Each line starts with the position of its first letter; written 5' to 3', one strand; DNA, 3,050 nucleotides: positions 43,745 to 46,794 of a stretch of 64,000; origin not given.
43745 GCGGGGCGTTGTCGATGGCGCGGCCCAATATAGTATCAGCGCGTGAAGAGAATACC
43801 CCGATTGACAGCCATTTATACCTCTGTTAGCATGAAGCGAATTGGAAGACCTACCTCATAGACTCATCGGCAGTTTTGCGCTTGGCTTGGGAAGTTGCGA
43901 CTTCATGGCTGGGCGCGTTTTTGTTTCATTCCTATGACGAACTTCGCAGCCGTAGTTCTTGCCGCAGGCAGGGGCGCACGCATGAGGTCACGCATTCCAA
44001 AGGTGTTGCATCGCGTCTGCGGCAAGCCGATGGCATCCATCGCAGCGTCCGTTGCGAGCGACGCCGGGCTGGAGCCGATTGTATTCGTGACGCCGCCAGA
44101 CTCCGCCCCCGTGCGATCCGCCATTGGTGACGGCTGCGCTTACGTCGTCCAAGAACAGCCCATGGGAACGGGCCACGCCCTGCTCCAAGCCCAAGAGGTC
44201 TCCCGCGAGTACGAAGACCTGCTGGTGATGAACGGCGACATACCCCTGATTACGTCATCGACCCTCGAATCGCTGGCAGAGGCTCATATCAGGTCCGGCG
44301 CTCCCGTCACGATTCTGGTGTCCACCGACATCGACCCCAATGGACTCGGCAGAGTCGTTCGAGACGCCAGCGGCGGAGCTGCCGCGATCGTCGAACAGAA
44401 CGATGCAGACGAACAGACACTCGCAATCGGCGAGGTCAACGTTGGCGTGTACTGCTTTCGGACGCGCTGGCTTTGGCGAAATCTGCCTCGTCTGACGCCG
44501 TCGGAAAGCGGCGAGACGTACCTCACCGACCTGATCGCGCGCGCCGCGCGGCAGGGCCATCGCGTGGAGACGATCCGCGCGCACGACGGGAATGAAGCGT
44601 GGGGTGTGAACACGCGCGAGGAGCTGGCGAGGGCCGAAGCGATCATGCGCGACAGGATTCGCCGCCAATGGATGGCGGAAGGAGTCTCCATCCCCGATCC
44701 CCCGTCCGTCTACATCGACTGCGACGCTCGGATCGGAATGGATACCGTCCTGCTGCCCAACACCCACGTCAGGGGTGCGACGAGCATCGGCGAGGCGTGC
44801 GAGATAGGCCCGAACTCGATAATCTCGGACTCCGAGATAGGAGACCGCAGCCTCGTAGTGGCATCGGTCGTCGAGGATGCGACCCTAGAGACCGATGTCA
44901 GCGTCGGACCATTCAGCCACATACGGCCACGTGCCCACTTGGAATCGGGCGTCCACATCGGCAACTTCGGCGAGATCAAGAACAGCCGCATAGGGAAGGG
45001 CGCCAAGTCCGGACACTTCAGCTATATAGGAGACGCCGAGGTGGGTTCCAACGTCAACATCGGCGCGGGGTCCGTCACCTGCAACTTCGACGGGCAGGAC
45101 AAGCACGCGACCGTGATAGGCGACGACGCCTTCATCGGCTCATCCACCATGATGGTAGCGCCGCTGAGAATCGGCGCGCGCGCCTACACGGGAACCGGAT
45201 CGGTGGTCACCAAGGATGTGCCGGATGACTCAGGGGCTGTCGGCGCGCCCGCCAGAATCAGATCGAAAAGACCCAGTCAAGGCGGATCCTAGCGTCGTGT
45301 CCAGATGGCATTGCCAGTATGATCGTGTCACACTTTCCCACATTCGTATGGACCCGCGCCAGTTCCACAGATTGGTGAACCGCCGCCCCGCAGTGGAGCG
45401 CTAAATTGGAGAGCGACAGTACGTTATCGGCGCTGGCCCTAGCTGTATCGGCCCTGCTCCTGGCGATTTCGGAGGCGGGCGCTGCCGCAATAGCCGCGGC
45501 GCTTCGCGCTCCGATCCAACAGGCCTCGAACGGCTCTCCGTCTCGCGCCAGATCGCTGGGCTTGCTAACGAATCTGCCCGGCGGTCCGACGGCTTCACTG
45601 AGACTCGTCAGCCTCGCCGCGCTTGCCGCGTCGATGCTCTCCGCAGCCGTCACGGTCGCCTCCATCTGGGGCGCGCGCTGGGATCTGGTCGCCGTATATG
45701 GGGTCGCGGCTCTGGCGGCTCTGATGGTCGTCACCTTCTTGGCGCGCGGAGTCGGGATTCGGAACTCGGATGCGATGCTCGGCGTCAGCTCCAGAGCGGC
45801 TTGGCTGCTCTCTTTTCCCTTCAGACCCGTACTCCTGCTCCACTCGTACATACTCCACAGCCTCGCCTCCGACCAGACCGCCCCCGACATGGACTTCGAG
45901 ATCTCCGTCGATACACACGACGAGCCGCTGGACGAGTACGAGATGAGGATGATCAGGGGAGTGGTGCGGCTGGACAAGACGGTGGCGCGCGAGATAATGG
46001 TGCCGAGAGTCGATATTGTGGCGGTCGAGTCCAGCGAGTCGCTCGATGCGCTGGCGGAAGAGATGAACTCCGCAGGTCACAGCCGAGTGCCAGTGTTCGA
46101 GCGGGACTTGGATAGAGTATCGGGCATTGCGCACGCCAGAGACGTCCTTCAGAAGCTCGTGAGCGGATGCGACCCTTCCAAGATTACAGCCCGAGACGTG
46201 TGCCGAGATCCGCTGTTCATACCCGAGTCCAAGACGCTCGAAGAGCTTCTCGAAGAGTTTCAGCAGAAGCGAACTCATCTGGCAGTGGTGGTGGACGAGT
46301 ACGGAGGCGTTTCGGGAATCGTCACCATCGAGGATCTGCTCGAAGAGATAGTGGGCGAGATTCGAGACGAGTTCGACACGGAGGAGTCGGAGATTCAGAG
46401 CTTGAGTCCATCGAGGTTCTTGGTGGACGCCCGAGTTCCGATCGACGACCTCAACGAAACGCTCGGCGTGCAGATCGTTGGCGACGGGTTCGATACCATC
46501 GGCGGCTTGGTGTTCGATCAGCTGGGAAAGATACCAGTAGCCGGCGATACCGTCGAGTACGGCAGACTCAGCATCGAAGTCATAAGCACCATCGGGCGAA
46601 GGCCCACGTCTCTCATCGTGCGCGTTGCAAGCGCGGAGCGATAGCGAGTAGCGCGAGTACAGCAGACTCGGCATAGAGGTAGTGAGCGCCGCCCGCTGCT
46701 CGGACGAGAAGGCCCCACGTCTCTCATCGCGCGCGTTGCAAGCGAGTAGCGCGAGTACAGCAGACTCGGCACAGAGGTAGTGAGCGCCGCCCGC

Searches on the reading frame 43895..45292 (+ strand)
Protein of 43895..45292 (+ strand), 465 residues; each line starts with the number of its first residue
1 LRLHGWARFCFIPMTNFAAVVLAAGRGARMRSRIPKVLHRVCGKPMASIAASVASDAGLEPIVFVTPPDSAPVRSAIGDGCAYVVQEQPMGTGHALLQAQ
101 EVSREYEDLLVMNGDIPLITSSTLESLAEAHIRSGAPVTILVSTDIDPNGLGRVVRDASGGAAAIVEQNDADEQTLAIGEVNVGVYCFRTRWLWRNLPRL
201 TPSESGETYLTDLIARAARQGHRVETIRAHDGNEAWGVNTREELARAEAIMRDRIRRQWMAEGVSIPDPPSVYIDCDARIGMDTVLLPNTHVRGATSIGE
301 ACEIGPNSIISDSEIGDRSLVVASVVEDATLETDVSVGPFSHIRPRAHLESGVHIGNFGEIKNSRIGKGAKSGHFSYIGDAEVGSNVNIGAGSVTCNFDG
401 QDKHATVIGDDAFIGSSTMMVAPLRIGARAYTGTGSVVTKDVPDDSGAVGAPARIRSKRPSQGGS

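Call 33: search_protein_families(library=pfam, proteins=[window:43895-45292:+], max_evalue=0.001)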
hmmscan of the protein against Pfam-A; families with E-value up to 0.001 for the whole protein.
window:43895-45292:+ (465 aa): 6 families
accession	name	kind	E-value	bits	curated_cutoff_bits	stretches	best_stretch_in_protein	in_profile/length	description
PF00132.30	Hexapep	-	8.6e-24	82.6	27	4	277-311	1-35/36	Bacterial transferase hexapeptide (six repeats)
PF12804.13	NTP_transf_3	-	4.4e-20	72.9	27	1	19-146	1-126/160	MobA-like NTP transferase domain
PF00483.29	NTP_transferase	-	1.3e-17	64.6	21.2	1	19-226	2-218/245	Nucleotidyl transferase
PF25084.1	LbH_EIF2B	-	2e-09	37.8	54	1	274-357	18-101/105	EIF2B subunit epsilon LbH domain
PF01128.25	IspD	-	3.9e-06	27.2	27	1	18-130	2-116/221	2-C-methyl-D-erythritol 4-phosphate cytidylyltransferase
PF14602.12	Hexapep_2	-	0.00055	20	27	0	406-440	2-34/34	Hexapeptide repeat of succinyl-transferase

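Call 76: find_encoding_contigs(protein=window:43934-45292:+, flank=10000, max_places=5)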
Protein window:43934-45292:+ (452 aa): no gene with exactly this product is on record in the collection.

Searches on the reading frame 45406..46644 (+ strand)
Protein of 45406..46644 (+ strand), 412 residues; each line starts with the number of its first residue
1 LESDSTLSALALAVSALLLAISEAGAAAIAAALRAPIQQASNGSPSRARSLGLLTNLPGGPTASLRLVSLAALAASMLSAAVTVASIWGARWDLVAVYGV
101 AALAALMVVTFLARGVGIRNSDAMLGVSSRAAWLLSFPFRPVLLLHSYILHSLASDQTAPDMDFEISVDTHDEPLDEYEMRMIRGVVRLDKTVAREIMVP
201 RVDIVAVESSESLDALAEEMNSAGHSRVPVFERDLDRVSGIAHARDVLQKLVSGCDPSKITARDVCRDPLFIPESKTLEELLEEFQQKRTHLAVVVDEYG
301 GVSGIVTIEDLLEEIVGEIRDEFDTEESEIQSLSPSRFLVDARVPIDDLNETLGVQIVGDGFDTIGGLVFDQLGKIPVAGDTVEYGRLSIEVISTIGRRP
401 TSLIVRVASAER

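Call 33: search_protein_families(library=pfam, proteins=[window:45406-46644:+], max_evalue=0.001)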
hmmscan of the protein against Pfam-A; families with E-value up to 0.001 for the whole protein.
window:45406-46644:+ (412 aa): 2 families
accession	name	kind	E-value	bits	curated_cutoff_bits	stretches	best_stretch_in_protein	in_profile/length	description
PF00571.33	CBS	-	7.2e-21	74.7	24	2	263-316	2-56/57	CBS domain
PF03471.22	CorC_HlyC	-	6.5e-19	68.2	27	1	333-406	3-78/81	Transporter associated domain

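Call 77: find_encoding_contigs(protein=window:45406-46644:+, flank=10000, max_places=5)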
Protein window:45406-46644:+ (412 aa): 1 contig read that carries it; 1 place shown.
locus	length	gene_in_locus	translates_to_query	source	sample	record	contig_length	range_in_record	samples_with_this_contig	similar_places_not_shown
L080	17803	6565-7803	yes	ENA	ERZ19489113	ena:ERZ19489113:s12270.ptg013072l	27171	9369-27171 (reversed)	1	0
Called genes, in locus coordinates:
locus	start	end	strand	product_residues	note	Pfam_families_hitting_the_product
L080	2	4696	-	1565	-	?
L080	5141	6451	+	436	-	PF00483:NTP_transferase, PF12804:NTP_transf_3, PF25084:LbH_EIF2B (weak), PF00132:Hexapep (weak), PF25087:GMPPB_C (weak)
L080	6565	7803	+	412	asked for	PF00571:CBS, PF03471:CorC_HlyC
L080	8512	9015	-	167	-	-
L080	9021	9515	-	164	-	PF01391:Collagen (weak)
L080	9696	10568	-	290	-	PF02739:5_3_exonuc_N, PF01367:5_3_exonuc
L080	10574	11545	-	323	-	PF02826:2-Hacid_dh_C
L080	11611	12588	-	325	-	PF12911:OppC_N, PF00528:BPD_transp_1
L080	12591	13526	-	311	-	PF19300:BPD_transp_1_N, PF00528:BPD_transp_1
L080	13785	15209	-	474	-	PF00496:SBP_bac_5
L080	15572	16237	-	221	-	PF03462:PCRF, PF00472:RF-1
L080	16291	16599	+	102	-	-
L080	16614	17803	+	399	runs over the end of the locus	-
